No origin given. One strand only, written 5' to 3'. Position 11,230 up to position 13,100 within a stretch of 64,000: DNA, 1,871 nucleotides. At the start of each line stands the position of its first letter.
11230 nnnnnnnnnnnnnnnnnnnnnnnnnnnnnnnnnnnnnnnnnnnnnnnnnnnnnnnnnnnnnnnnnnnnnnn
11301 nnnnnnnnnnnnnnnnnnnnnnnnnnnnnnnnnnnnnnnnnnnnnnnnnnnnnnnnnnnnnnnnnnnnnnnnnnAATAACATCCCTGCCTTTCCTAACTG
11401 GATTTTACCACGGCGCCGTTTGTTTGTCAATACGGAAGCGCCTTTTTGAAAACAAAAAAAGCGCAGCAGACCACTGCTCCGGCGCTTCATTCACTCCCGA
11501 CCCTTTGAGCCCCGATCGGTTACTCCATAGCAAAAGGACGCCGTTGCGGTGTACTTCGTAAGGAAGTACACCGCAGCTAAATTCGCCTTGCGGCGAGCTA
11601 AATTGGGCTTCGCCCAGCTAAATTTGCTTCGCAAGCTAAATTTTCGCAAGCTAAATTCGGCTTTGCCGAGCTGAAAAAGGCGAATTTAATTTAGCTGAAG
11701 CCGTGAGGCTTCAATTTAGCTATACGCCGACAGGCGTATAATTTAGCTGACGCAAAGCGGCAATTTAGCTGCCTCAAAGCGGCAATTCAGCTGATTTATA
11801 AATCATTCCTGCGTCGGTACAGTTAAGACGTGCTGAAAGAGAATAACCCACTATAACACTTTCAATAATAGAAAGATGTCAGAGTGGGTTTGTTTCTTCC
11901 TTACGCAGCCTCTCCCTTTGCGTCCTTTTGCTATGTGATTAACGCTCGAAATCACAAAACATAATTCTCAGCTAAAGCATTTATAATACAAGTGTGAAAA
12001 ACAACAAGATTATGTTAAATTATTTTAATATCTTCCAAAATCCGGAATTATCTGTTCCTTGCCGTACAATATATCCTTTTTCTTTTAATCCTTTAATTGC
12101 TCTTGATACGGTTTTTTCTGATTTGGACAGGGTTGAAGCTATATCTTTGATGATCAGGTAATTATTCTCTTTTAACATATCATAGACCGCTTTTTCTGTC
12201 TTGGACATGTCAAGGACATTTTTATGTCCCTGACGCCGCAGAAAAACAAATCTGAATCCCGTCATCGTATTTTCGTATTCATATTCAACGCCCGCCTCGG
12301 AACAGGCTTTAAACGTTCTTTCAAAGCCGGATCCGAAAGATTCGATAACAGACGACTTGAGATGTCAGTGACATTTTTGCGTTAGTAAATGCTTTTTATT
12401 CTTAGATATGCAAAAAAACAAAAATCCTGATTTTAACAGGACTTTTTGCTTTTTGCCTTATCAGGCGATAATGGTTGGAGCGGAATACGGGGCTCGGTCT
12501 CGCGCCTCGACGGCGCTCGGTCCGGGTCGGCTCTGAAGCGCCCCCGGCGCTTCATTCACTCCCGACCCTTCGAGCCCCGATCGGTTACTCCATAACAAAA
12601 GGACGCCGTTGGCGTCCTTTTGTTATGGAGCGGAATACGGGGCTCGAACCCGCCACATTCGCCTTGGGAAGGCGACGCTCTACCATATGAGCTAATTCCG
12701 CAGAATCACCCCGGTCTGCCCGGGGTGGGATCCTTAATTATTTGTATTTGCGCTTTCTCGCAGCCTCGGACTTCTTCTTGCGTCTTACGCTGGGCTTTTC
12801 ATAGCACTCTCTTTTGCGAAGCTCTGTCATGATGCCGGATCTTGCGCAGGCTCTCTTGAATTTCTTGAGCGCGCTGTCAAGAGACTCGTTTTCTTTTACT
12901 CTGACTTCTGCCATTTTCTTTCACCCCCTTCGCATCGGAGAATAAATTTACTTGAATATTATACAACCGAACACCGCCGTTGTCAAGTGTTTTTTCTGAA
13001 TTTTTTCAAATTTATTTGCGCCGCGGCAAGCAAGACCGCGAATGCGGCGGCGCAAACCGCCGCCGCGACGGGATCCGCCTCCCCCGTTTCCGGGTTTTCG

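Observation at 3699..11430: Orphan short glycyl-radical enzyme and activase in a five-gene operon with a secreted GH-like lipoprotein, an S24-like protein and a Gfo/Idh/MocA oxidoreductase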

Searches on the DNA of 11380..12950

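Call 76: search_rna_families(source=window, start=11380, end=12950, threshold=evalue, max_evalue=1)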
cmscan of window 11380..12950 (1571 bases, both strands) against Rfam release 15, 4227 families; matches with E-value up to 1: 8.
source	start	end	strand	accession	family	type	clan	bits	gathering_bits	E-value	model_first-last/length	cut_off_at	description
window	12629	12701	-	RF00005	tRNA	Gene; tRNA;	CL00001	61.8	29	1.4e-12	1-71/71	no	tRNA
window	11574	11646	+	RF01706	Gut-1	Gene; sRNA;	-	36.7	50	4.1e-05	1-77/77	no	Gut-1 RNA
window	12412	12476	-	RF01770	rimP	Cis-reg; leader;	-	22.5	47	0.78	1-102/102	no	Gammaprotebacteria rimP leader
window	12571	12646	-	RF03306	mir-3923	Gene; miRNA;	-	22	94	0.43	1-83/83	no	mir-3923 microRNA precursor family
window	12569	12648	+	RF00995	mir-616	Gene; miRNA;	-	21.6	100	0.15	1-91/91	no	mir-616 microRNA precursor family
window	12568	12649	+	RF03691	mir-2765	Gene; miRNA;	-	21.5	58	0.2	1-83/83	no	mir-2765 microRNA precursor family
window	11827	11907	+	RF00833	mir-70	Gene; miRNA;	-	21.3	90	0.45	1-79/79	no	mir-70 microRNA precursor family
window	12596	12667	-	RF01394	isrK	Gene; sRNA;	-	17.4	50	0.61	1-77/77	no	isrK Hfq binding RNA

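Call 78: search_rna_families(source=window, start=11480, end=11860, threshold=evalue, max_evalue=1, show_alignments=3)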
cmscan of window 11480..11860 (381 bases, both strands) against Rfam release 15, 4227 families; matches with E-value up to 1: 3.
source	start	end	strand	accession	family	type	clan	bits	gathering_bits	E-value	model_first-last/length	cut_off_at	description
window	11574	11646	+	RF01706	Gut-1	Gene; sRNA;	-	36.7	50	9.9e-06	1-77/77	no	Gut-1 RNA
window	11536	11584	-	RF03244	mir-4798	Gene; miRNA;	-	19.3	75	0.3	1-75/75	no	mir-4798 microRNA precursor family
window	11540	11580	-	RF00103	mir-1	Gene; miRNA;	-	17.5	45.6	0.53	1-79/79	no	mir-1 microRNA precursor family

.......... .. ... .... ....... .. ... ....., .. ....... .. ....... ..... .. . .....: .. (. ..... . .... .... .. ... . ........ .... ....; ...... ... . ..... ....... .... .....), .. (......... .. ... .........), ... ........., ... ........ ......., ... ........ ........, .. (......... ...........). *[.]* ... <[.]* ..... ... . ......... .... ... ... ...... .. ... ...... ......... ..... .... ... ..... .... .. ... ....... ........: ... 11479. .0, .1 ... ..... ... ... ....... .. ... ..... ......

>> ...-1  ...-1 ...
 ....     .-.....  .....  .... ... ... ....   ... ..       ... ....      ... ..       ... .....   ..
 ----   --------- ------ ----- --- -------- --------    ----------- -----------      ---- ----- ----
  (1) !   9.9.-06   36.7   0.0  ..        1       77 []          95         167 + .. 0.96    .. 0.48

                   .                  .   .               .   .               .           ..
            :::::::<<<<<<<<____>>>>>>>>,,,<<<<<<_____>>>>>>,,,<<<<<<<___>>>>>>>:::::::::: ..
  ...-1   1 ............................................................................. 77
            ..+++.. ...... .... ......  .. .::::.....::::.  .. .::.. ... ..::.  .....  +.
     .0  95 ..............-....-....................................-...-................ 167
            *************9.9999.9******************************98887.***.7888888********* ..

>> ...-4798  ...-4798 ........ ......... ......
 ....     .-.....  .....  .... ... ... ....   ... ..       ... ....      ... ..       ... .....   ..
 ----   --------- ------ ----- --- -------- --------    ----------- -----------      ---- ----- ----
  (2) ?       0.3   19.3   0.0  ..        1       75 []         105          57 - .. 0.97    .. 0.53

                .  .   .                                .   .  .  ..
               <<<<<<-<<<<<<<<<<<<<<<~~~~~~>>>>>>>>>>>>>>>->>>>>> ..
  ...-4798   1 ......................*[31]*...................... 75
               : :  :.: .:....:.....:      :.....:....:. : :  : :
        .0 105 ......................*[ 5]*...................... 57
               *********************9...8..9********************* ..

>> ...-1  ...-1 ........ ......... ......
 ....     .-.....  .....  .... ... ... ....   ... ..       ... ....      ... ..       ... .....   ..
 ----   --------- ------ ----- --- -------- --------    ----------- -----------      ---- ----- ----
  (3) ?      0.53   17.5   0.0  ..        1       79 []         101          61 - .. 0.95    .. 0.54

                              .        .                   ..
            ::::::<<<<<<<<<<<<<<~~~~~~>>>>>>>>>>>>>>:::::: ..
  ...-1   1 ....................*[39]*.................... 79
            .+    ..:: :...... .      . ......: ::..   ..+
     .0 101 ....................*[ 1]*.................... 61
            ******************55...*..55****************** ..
